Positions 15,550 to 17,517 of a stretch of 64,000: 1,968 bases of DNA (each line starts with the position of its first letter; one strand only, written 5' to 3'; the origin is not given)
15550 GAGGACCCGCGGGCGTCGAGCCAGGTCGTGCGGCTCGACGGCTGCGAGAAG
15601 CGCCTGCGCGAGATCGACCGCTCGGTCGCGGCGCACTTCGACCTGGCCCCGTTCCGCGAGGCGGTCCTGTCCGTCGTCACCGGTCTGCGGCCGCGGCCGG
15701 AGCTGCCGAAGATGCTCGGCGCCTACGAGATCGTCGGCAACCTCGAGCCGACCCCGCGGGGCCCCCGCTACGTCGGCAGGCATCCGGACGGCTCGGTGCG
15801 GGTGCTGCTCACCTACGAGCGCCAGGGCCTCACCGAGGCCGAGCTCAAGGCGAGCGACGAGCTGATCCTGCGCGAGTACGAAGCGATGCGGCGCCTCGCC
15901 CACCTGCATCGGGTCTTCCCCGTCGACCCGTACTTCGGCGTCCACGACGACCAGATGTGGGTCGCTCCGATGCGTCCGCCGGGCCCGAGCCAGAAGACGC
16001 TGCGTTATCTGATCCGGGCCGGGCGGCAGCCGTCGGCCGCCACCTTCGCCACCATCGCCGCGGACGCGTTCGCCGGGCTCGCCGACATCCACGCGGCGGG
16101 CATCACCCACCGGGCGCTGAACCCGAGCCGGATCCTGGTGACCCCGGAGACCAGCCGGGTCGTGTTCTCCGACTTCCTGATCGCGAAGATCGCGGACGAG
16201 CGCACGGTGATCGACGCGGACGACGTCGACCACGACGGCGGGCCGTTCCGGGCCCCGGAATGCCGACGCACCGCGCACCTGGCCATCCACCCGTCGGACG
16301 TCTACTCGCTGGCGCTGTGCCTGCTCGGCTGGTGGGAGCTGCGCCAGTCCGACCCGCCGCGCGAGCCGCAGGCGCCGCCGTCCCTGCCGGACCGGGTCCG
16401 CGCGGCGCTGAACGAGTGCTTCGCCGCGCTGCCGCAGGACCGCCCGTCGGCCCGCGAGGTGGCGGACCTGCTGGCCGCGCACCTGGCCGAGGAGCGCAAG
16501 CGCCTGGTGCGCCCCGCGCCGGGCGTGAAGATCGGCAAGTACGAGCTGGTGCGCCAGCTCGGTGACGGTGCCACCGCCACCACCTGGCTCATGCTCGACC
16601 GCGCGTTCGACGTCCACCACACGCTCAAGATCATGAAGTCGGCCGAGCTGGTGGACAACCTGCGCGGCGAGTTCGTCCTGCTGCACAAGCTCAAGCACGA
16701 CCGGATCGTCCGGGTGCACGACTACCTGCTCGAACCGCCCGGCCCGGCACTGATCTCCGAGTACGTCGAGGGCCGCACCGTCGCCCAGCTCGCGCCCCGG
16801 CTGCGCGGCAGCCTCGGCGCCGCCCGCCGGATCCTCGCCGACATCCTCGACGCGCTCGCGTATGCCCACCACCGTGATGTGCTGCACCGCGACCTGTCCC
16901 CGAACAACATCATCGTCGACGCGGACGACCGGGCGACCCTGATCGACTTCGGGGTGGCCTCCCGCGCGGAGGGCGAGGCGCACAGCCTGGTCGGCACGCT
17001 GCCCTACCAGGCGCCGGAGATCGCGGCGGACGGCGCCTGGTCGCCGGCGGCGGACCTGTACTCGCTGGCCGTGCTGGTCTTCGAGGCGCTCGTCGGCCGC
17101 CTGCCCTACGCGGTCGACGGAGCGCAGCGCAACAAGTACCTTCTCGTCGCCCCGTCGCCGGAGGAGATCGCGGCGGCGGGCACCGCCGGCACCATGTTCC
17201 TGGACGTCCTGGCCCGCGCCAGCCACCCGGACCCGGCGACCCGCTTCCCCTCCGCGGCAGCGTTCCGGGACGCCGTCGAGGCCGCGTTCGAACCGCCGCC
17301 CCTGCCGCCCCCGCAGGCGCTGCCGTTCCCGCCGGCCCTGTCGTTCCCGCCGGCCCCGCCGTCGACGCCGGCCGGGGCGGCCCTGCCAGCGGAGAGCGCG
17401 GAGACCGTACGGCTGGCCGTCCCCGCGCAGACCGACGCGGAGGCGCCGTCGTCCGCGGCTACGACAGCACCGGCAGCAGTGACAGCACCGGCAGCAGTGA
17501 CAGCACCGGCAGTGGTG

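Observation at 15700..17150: Tandem kinase with a degenerate first domain (HRA/SDF) followed by a canonical catalytic domain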

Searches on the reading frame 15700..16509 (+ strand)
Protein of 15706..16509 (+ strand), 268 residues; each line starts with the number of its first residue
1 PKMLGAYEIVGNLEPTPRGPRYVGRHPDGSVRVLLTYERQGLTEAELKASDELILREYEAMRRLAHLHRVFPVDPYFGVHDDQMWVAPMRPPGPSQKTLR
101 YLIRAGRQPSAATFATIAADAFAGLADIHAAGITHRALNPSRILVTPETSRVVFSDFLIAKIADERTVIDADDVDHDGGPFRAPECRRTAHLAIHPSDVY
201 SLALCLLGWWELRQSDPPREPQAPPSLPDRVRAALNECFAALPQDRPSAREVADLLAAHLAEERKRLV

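Call 6: search_protein_families(library=pfam, proteins=[window:15706-16509:+], max_evalue=10)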
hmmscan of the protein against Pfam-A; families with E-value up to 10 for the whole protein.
seq(268 aa): 4 families
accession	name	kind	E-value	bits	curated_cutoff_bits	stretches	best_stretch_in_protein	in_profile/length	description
PF07714.23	PK_Tyr_Ser-Thr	-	6.7e-10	39.1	23.1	1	48-252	42-254/258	Protein tyrosine and serine/threonine kinase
PF00069.31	Pkinase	-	1.2e-08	35.2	31.7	1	49-207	40-188/263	Protein kinase domain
PF06293.20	Kdo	-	0.081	12.8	21.3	1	125-156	131-165/207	Lipopolysaccharide kinase (Kdo/WaaP) family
PF00376.29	MerR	-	0.12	12.7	28.2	0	95-110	12-27/38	MerR family regulatory protein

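Call 7: search_solved_structures(query=window:15706-16509:+, max_evalue=1, show_alignments=3)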
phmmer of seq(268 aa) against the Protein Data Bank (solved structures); distinct sequences matched with E-value up to 1: 488 (the best 60 are shown).
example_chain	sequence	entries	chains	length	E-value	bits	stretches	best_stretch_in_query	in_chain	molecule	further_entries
9tmq_A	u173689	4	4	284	2.5e-06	30.2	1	124-208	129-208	Serine/threonine-protein kinase PknA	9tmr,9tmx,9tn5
4ow8_A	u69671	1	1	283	2.6e-06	30.2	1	124-208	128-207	Serine/threonine-protein kinase PknA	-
6b2q_A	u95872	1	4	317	3.1e-06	30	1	124-208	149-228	Serine/threonine-protein kinase PknA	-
4x3f_A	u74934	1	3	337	3.5e-06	29.8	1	124-204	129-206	Serine/threonine-protein kinase PknA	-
9vob_C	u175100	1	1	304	9.2e-05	25.1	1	8-168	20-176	Misshapen-like kinase 1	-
8v5i_A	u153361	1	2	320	0.00013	24.7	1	8-167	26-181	Mitogen-activated protein kinase kinase kinase kinase 4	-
5j95_A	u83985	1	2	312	0.00013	24.7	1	8-167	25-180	Mitogen-activated protein kinase kinase kinase kinase 4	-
5dbx_A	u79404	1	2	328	0.00013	24.6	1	49-162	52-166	STE20/SPS1-related proline-alanine-rich protein kinase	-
9vo9_C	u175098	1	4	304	0.00014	24.5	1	8-167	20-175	Mitogen-activated protein kinase kinase kinase kinase 4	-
4rvt_A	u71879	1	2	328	0.00014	24.5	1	8-167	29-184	Mitogen-activated protein kinase kinase kinase kinase 4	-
5di1_A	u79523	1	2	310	0.00015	24.5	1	8-167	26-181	Mitogen-activated protein kinase kinase kinase kinase 4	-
4zp5_A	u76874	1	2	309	0.00015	24.5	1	8-167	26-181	Mitogen-activated protein kinase kinase kinase kinase 4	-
4obo_A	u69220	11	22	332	0.00015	24.5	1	8-167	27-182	Mitogen-activated protein kinase kinase kinase kinase 4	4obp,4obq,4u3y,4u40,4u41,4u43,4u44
1z5m_A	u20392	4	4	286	0.0002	24.1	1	54-167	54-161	3-phosphoinositide dependent protein kinase-1 | 3-phosphoinositide-dependent protein kinase 1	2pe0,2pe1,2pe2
3nus_A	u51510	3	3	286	0.0002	24.1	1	54-167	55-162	phosphoinositide-dependent kinase-1 | PkB-like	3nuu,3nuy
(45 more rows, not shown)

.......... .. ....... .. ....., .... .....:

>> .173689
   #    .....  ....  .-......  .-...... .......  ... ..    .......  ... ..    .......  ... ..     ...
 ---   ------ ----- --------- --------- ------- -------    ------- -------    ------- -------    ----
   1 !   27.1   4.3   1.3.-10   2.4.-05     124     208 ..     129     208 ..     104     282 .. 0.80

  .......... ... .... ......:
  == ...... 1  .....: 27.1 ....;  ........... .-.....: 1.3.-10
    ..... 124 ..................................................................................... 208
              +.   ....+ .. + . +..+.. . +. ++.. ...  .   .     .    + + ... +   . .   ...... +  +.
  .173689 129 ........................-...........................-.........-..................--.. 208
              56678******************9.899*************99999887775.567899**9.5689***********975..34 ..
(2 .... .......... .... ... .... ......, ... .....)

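Call 18: search_protein_families(library=padloc, proteins=[window:15700-16500:+], max_evalue=0.1)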
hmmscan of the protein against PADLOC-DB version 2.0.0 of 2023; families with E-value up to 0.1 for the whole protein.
window:15700-16500:+ (267 aa): 28 families (the best 25 are shown)
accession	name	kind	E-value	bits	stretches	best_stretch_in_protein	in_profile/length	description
PDLC03920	MkoA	-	9.1e-18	62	1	8-264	9-280/1112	-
PDLC04053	PD-T4-6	-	3.8e-15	54.1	1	58-263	58-273/311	-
PDLC04138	mad6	-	6.7e-13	46.4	2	101-208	139-246/659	mads_6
PDLC04042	PD-T4-6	-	1.6e-12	45.7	1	49-208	49-202/292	-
PDLC04039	PD-T4-6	-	1.7e-10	38.5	1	102-208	103-205/458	-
PDLC04054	PD-T4-6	-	2.2e-10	38.5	1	58-208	59-203/347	-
PDLC01088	C3a189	-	5.6e-10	36.4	1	57-251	45-251/840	kinase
PDLC04043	PD-T4-6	-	1.6e-09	35.4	1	58-208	64-207/452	-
PDLC03921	MkoA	-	1.6e-08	30.7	1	125-239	322-439/1607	-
PDLC04060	PD-T4-6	-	1.7e-08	31.8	1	99-205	93-196/486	-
PDLC04057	PD-T4-6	-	2.7e-08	31.3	1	99-208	93-200/443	-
PDLC04047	PD-T4-6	-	5.2e-08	30.4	1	99-208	96-202/327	-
PDLC04048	PD-T4-6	-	7.8e-07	26.8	1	58-208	60-202/354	-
PDLC04052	PD-T4-6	-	1.1e-06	26.2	1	99-220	98-215/496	-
PDLC04061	PD-T4-6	-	8.9e-06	23.5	1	99-169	105-175/510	-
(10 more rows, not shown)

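Call 45: find_homologous_proteins(query=A3, max_evalue=0.001)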
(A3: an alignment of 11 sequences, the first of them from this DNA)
Query A3 (11 sequences) (265 aa, profile of the alignment): 66 proteins with E <= 0.001 among 8000 candidates.
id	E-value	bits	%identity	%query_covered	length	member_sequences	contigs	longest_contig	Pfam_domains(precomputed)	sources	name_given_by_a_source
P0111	1.8e-19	88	-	-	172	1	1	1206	-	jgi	jgi:hypothetical protein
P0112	3.9e-17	81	26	49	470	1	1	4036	PF07714.24,PF00069.32,PF03109.23,PF08308.18,PF01636.30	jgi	jgi:tRNA A-37 threonylcarbamoyl transferase component Bud32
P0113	1.0e-16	79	28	49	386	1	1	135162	PF07714.24,PF00069.32,PF03109.23,PF01636.30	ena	-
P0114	1.6e-16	79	30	52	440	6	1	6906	PF06293.21,PF07714.24,PF00069.32,PF14531.13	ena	-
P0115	5.8e-16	77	37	56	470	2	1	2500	PF07714.24,PF00069.32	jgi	jgi:hypothetical protein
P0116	1.8e-15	75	26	77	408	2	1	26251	PF07714.24,PF00069.32,PF01636.30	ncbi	ncbi:MAG TPA: serine/threonine-protein kinase [Labilithrix sp.]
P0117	3.4e-14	71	36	54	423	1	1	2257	PF07714.24,PF00069.32,PF01636.30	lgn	-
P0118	8.4e-14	70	-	-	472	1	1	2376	PF14559.13,PF07714.24,PF00069.32,PF07719.24,PF01636.30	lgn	-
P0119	9.5e-13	66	27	60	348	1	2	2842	PF07714.24,PF00069.32,PF03109.23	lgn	-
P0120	9.7e-13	66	31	33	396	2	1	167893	PF07714.24,PF00069.32,PF03109.23,PF01636.30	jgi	jgi:serine/threonine protein kinase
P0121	1.3e-12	66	30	58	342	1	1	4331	PF07714.24,PF00069.32,PF03109.23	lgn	-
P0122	2.8e-12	65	28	68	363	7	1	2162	PF07714.24,PF00069.32,PF03109.23,PF01636.30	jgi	jgi:serine/threonine protein kinase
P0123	3.1e-12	65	32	62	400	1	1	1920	PF07714.24,PF00069.32,PF03109.23,PF01636.30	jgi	jgi:hypothetical protein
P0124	3.2e-12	65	25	70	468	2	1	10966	PF07714.24,PF00069.32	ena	-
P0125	3.2e-12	64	27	71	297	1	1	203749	PF07714.24,PF00069.32,PF01636.30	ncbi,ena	-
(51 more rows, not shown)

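Call 58: predict_structure(alignment_id=A3)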
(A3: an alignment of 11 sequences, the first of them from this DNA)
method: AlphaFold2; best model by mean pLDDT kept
length: 265 residues; sequences in the alignment: 11
mean_pLDDT: 85.8   pTM: 0.86
mean pLDDT of the five models: 85.8, 85.1, 85.1, 83.7, 81.2
residues with pLDDT >= 90: 134; 70-90: 106; 50-70: 11; < 50: 14
segments of 3 or more residues with pLDDT < 50: 165-178
pLDDT, mean of each block of 10 residues (from residue 1): 94 79 92 88 81 79 89 90 89 81 93 96 96 85 87 78 48 46 81 89 96 86 95 98 96 97 89
secondary structure, 60 per line:
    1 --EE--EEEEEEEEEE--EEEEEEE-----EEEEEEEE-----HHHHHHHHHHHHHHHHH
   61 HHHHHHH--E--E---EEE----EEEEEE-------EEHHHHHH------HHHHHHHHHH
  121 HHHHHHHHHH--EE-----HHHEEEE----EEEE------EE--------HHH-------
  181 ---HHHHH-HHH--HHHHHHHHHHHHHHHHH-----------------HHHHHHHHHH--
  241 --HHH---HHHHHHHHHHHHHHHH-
elements in order: E7-16 E19-25 E31-38 H44-67 E77-79 E84-89 H99-104 H111-130 E143-146 E151-154 H184-188 H195-211 H229-238 H249-264

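Call 63: fold_search(model_id=the predicted structure, library=pdb)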
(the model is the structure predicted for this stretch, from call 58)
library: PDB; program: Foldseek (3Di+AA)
matches with E <= 10: 2000; with E <= 0.001: 2000
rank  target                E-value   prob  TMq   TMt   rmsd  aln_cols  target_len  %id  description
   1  6oyt_C                1.3e-12  1.00  0.68  0.76   4.1       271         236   19  ASK1 kinase domain in complex with GS-4997 (released 2019-11-27)
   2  5l2q_B                1.6e-12  1.00  0.76  0.71   5.0       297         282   17  Serine/threonine-protein kinase 40 (STK40) kinase homology domain (released 2017-02-01)
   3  8pm3_C                4.4e-12  1.00  0.69  0.67   4.4       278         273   17  Crystal structure of MAP2K6 with a covalent compound GCL94 (released 2023-09-20)
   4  5uhn_B                6.1e-12  1.00  0.71  0.70   4.3       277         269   17  Crystal Structure of the Tyrosine Kinase Domain of FGF Receptor 2 harboring a N549H/E565A Double Gain-of-Function Muta (released 2017-02-22)
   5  5l2q_D                6.1e-12  1.00  0.69  0.63   6.8       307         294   16  Serine/threonine-protein kinase 40 (STK40) kinase homology domain (released 2017-02-01)
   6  6i2y_A                6.1e-12  1.00  0.66  0.63   7.7       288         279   18  Human STK10 bound to Foretinib (released 2018-12-12)
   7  6i99_B                6.8e-12  1.00  0.73  0.74   4.5       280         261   16  Bone Marrow Tyrosine Kinase in Chromosome X in complex with a newly designed covalent inhibitor JS24 (released 2020-05-27)
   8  5l2q_A                7.2e-12  1.00  0.79  0.72   4.5       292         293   17  Serine/threonine-protein kinase 40 (STK40) kinase homology domain (released 2017-02-01)
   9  5xy1                  7.6e-12  1.00  0.72  0.75   3.6       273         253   15  Crystal structure of Lyn kinase domain in complex with N-(1H-indazol-6-yl)-8-(piperidin-4-yloxy)-6-propylquinazolin-2-am (released 2017-08-02)
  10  6b2q_C                8.1e-12  1.00  0.73  0.73   4.8       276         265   22  Dual Inhibition of the Essential Protein Kinases A and B in Mycobacterium tuberculosis (released 2018-02-14)
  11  7mu7_A                9.0e-12  1.00  0.72  0.72   3.6       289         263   17  Ask1 bound to compound 3 (released 2022-05-18)
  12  8w3b_A                1.3e-11  1.00  0.72  0.69   4.3       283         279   16  TAS-120 covalent structure with FGFR2 molecular brake mutant (released 2025-01-01)
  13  7xzr_A                1.3e-11  1.00  0.69  0.62   6.2       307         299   17  Crystal structure of TNIK-AMPPNP-thiopeptide TP15 complex (released 2022-10-26)
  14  7mu6_A                1.5e-11  1.00  0.69  0.71   3.9       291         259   18  Ask1 bound to compound 28 (released 2024-07-17)
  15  6bdn                  1.5e-11  1.00  0.69  0.61   4.1       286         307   18  Crystal structure of human TAO3 kinase binding ADP (released 2019-04-10)
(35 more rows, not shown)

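Call 65: search_protein_families(library=ncbifam, proteins=[window:15700-16500:+], max_evalue=0.001)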
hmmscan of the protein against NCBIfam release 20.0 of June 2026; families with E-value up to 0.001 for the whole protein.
window:15700-16500:+ (267 aa): 8 families
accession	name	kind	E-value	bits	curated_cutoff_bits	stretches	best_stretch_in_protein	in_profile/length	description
NF047741.1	antiphage_MADS6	equivalog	8.3e-50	169.9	460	1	3-266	185-465/612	methylation-associated defense system protein kinase MAD6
NF053615.1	SerThrKinAfsKStmc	equivalog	1.8e-10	40.1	1300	1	3-262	9-268/809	protein serine/threonine kinase AfsK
NF038150.1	lanthi_synth_IV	equivalog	2.1e-07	29.7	650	1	56-262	239-440/851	class IV lanthionine synthetase LanL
NF033483.0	PknB_PASTA_kin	equivalog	3.7e-07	29.6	450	1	99-208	92-198/563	Stk1 family PASTA domain-containing Ser/Thr kinase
NF052427.1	StpK7MSMEG_1200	equivalog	9.1e-06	24.4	900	1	58-208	56-199/601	serine/threonine protein kinase StpK7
NF038151.1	lanthi_synth_III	equivalog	3.2e-05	22.5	575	1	9-205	222-416/833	class III lanthionine synthetase LanKC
NF033442.0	BREX_PglW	equivalog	0.00013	19.8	990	1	25-204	223-414/1391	BREX system serine/threonine kinase PglW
TIGR03903.1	TOMM_kin_cyc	equivalog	0.00097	17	705.75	0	99-175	64-142/1267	TOMM system kinase/cyclase fusion protein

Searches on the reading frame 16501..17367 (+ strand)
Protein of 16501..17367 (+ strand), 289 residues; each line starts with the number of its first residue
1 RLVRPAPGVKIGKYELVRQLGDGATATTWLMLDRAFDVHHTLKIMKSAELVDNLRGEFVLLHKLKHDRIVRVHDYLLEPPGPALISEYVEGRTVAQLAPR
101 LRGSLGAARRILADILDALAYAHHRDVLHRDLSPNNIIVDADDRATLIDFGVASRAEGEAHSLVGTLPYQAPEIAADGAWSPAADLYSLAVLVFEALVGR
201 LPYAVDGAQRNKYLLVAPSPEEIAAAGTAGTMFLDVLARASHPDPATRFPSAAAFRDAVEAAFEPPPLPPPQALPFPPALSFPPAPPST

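Call 6: search_protein_families(library=pfam, proteins=[window:16516-17292:+], max_evalue=10)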
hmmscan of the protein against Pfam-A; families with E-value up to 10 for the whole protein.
seq(259 aa): 10 families
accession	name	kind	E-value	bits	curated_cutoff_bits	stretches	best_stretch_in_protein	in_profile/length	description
PF00069.31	Pkinase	-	1.4e-36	126.7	31.7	1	9-205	1-204/263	Protein kinase domain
PF07714.23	PK_Tyr_Ser-Thr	-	3e-18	66.5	23.1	1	30-200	26-207/258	Protein tyrosine and serine/threonine kinase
PF01636.29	APH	-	5.9e-07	29.9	23.2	2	83-148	130-197/239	Phosphotransferase enzyme family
PF17667.7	Pkinase_fungal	-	1.1e-06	28.1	24.1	1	107-184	292-379/387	Fungal protein kinase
PF19974.5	TCAD9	-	2.7e-06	27.3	40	1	46-146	241-322/429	Ternary complex associated domain 9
PF01163.29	RIO1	-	8.6e-05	22.7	22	1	78-147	82-150/187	RIO domain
PF03109.22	ABC1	-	0.00014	21.5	22.9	1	79-154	145-220/244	ABC1 atypical kinase-like domain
PF06293.20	Kdo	-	0.019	14.9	21.3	1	104-146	121-167/207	Lipopolysaccharide kinase (Kdo/WaaP) family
PF12330.14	Haspin_kinase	-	0.02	14.4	25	1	99-155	203-259/364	Haspin like kinase domain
PF04545.22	Sigma70_r4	-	0.24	11.4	24.1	1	83-114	17-48/50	Sigma-70, region 4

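Call 65: search_protein_families(library=ncbifam, proteins=[window:16501-17367:+], max_evalue=0.001)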
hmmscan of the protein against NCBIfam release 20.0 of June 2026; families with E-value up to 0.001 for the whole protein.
window:16501-17367:+ (289 aa): 17 families
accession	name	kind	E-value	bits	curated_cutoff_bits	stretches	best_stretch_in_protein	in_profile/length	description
NF047741.1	antiphage_MADS6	equivalog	4.1e-52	177.5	460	2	106-266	299-464/612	methylation-associated defense system protein kinase MAD6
NF033483.0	PknB_PASTA_kin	equivalog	2.3e-37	129.3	450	1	12-266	7-272/563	Stk1 family PASTA domain-containing Ser/Thr kinase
NF038150.1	lanthi_synth_IV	equivalog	3.1e-26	91.9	650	1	46-264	231-458/851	class IV lanthionine synthetase LanL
TIGR03903.1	TOMM_kin_cyc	equivalog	5e-25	87.6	705.75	1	47-257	18-242/1267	TOMM system kinase/cyclase fusion protein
NF052427.1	StpK7MSMEG_1200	equivalog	1.3e-24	86.6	900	1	10-264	5-270/601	serine/threonine protein kinase StpK7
NF033442.0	BREX_PglW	equivalog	9.6e-24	83.2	990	1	12-264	512-771/1391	BREX system serine/threonine kinase PglW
NF038151.1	lanthi_synth_III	equivalog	4.6e-17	61.7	575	1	51-198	267-424/833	class III lanthionine synthetase LanKC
NF009651.0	PRK13184.1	equivalog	8e-16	57.2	839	2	102-159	109-166/932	serine/threonine-protein kinase PknD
NF043056.1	T4SS_LegK1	equivalog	2.9e-12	46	550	1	123-192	206-279/516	Dot/Icm T4SS effector kinase LegK1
NF053615.1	SerThrKinAfsKStmc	equivalog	1.8e-09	36.9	1300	1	107-207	113-217/809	protein serine/threonine kinase AfsK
NF041408.1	XopAU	subfamily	1.5e-08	34.7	450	1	105-194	327-412/498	XopAU family type III secretion system effector serine/threonine kinase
TIGR03724.2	arch_bud32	equivalog_domain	2.2e-08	33.8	125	1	75-157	61-135/193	KEOPS complex kinase/ATPase Bud32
NF011460.0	PRK14879.1-1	equivalog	1.6e-07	30.7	199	1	79-158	83-162/232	Kae1-associated kinase Bud32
NF011463.0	PRK14879.1-4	equivalog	2.9e-06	26.9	188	1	73-154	84-161/237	Kae1-associated kinase Bud32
NF007174.0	PRK09605.1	equivalog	8.9e-06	24.4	447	1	56-155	385-475/535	bifunctional N(6)-L-threonylcarbamoyladenine synthase/serine/threonine protein kinase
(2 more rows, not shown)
